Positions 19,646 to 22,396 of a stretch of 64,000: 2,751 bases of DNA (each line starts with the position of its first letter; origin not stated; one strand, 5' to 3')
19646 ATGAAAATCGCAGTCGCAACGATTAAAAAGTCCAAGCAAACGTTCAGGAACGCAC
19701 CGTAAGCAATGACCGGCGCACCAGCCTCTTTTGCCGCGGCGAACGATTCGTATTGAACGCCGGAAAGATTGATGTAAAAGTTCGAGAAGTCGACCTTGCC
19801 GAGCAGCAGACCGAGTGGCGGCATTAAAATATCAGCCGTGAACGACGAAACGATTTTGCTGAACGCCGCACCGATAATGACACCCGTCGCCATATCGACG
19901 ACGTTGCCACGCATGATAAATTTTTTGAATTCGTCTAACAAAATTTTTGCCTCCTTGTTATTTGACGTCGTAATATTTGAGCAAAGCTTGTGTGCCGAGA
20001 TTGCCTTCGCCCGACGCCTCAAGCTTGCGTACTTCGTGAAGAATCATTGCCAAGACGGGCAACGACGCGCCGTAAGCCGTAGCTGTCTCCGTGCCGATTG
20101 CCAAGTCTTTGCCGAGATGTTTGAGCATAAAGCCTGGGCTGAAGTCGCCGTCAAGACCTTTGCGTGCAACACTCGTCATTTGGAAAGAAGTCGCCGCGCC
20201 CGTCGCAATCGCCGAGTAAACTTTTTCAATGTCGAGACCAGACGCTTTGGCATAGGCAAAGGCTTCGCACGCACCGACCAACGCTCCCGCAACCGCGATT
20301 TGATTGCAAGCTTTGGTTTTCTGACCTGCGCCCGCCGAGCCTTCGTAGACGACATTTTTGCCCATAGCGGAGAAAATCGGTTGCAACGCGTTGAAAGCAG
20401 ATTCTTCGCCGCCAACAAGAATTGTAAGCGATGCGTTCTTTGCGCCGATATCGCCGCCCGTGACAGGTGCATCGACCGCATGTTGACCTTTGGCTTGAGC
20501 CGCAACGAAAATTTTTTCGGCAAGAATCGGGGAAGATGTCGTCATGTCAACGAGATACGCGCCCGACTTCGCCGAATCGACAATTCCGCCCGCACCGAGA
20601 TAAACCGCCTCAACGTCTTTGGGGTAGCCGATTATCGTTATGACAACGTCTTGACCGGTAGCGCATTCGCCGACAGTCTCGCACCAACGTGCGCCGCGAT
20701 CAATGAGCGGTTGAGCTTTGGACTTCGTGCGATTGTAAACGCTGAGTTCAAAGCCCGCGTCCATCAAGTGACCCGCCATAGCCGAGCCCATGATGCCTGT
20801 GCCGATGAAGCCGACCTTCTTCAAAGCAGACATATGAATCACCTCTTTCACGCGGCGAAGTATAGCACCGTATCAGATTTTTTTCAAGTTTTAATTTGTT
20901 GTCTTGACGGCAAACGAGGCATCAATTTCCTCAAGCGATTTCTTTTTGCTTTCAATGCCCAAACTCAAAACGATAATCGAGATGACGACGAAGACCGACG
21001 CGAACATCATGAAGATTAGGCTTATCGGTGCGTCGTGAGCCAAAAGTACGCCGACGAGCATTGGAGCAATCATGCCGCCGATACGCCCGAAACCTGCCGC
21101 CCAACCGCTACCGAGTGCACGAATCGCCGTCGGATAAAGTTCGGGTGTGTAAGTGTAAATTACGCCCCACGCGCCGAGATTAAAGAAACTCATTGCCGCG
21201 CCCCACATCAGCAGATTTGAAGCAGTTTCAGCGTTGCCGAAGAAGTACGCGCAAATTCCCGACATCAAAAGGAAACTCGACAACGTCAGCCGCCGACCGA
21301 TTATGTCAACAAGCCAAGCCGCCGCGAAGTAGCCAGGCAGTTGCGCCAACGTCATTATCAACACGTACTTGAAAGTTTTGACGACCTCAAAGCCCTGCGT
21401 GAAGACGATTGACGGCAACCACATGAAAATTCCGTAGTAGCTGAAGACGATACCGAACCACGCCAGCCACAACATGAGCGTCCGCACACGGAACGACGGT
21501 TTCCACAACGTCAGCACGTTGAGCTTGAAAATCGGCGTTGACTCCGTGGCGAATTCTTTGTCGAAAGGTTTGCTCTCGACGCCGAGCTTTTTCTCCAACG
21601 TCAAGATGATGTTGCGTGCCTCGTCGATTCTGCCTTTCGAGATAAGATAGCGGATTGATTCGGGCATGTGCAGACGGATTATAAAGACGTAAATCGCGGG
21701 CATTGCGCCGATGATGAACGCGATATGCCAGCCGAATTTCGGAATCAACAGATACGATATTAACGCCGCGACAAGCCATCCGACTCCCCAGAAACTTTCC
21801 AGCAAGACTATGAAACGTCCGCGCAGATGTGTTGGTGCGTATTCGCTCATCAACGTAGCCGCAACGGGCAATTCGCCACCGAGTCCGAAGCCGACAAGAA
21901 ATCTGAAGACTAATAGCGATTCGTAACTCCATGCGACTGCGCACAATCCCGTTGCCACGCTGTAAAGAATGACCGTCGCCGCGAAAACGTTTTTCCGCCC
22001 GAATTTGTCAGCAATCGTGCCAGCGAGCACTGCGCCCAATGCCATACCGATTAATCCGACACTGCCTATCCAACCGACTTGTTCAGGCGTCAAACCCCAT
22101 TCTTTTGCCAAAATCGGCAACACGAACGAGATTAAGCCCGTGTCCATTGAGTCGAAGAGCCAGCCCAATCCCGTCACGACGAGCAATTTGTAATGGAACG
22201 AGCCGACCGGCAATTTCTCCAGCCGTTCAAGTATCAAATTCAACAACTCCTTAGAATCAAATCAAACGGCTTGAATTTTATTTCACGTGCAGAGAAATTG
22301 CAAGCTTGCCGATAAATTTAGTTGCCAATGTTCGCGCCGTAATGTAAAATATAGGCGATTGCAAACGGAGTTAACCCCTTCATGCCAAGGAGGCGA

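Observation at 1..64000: Extreme over-representation of the octamer palindrome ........, HIP1- or uptake-sequence-like in density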

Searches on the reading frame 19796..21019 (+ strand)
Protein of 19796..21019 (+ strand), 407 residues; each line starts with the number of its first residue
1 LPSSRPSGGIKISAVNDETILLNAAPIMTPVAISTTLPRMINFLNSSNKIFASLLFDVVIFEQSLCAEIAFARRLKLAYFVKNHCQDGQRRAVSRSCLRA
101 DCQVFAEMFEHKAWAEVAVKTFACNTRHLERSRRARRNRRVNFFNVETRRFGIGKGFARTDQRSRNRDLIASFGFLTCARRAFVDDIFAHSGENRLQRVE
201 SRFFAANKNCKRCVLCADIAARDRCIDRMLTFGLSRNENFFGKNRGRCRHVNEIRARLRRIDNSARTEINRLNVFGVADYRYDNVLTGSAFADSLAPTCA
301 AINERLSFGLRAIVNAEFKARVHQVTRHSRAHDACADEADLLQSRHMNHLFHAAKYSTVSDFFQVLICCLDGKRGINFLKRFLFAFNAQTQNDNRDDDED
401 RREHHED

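Call 13: search_protein_families(library=pfam, proteins=[window:19796-21019:+], max_evalue=0.01)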
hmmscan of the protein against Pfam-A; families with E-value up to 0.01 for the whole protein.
window:19796-21019:+ (407 aa): 0 families

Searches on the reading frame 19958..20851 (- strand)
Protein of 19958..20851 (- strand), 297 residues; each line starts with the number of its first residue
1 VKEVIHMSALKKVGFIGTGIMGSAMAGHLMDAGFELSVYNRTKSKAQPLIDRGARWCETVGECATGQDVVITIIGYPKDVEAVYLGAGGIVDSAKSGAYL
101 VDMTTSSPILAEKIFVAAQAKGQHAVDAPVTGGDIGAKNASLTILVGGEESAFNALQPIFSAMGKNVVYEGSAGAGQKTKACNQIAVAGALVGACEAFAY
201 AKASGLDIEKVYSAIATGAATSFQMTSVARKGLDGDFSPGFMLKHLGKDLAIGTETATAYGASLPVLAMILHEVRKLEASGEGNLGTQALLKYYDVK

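Call 13: search_protein_families(library=pfam, proteins=[window:19958-20851:-], max_evalue=0.01)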
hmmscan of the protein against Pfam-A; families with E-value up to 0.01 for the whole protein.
window:19958-20851:- (297 aa): 7 families
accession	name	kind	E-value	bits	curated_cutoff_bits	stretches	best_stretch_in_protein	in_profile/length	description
PF03446.21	NAD_binding_2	-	3e-51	174.1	21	1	12-169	1-159/161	NAD binding domain of 6-phosphogluconate dehydrogenase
PF14833.11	NAD_binding_11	-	1.9e-27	96.4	30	1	174-294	1-122/122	NAD-binding of NADP-dependent 3-hydroxyisobutyrate dehydrogenase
PF03807.23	F420_oxidored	-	2.9e-08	34.6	21.6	1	12-103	1-91/94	NADP oxidoreductase coenzyme F420-dependent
PF01488.26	Shikimate_DH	-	3.7e-06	27.5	24.3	1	9-75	11-84/138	Shikimate / quinate 5-dehydrogenase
PF02826.25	2-Hacid_dh_C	-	8.9e-05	22.4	25.1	1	10-81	36-106/178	D-isomer specific 2-hydroxyacid dehydrogenase, NAD binding domain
PF02737.24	3HCDH_N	-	0.004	17.5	22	1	12-52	1-41/180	3-hydroxyacyl-CoA dehydrogenase, NAD binding domain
PF07991.19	KARI_N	-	0.0076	16.3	20.6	0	11-74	5-68/165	Acetohydroxy acid isomeroreductase, NADPH-binding domain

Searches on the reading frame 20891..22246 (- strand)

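Call 5: search_protein_families(library=pfam, proteins=[window:20891-22246:-])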
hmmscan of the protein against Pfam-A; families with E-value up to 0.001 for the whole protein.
window:20891-22246:- (451 aa): 4 families
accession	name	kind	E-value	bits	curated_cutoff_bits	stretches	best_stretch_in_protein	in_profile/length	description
PF00083.30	Sugar_tr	-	1e-53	183.3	22.3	1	56-445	47-452/452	Sugar (and other) transporter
PF07690.21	MFS_1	-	2.3e-49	168.6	33.4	2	30-301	6-247/347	Major Facilitator Superfamily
PF06779.20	MFS_4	-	2.7e-05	24.1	26.3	1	41-199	14-176/364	Uncharacterised MFS-type transporter YbfB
PF13347.12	MFS_2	-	4e-05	22.8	27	1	50-133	255-339/427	MFS/sugar transport protein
